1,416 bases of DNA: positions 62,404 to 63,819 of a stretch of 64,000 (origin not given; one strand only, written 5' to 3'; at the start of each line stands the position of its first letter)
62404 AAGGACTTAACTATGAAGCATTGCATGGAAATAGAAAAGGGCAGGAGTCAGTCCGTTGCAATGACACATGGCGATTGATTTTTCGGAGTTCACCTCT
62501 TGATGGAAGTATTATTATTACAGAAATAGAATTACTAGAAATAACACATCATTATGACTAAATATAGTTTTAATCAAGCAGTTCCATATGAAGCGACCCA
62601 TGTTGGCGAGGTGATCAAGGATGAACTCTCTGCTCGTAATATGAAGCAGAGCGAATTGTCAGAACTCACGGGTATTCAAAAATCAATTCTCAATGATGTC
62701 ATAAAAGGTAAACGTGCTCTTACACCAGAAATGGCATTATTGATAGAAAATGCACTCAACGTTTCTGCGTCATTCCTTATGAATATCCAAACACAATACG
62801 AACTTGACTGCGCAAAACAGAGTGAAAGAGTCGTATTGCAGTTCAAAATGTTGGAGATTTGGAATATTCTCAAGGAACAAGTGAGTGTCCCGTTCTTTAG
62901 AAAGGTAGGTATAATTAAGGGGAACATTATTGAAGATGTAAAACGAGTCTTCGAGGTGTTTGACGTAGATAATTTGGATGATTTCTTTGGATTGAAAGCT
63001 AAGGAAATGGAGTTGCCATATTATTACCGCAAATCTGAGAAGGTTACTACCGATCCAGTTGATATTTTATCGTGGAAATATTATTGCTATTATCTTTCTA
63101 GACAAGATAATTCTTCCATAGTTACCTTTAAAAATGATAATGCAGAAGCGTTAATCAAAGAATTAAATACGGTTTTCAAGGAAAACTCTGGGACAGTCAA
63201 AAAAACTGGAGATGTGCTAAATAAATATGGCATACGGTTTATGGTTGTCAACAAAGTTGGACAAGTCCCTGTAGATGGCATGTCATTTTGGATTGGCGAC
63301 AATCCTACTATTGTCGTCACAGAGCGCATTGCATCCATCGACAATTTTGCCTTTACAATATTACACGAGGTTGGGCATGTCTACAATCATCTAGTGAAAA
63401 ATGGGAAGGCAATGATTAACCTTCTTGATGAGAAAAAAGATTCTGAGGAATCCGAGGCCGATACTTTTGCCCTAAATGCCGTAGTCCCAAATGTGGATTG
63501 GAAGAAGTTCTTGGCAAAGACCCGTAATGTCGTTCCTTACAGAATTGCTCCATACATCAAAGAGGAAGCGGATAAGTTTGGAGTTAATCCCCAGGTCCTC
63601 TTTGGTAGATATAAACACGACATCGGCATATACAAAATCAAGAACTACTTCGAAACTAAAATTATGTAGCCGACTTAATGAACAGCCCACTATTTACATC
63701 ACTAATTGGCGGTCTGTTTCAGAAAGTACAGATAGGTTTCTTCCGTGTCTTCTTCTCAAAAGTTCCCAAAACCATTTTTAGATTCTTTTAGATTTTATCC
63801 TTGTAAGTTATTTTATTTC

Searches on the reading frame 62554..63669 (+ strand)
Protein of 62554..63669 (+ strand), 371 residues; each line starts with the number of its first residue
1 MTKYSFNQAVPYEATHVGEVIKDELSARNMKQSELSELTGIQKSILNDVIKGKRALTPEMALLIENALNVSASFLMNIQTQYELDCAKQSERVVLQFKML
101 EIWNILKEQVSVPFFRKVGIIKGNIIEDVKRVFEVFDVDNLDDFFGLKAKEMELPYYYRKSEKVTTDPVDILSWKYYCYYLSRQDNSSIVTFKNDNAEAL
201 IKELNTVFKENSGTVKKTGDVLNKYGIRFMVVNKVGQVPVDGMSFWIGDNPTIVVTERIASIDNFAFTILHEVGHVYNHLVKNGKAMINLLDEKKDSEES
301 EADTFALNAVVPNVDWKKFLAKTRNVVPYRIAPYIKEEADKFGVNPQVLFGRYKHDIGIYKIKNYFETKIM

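Call 62: search_protein_families(library=pfam, proteins=[window:62554-63669:+], max_evalue=0.00001)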
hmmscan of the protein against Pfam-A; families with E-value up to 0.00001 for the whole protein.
window:62554-63669:+ (371 aa): 2 families
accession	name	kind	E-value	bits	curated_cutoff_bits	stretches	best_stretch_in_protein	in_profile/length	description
PF01381.28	HTH_3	-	8.1e-10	39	23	1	27-75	7-55/55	Helix-turn-helix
PF06114.19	Peptidase_M78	-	4.5e-07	30.1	22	1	233-329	11-105/123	IrrE N-terminal-like domain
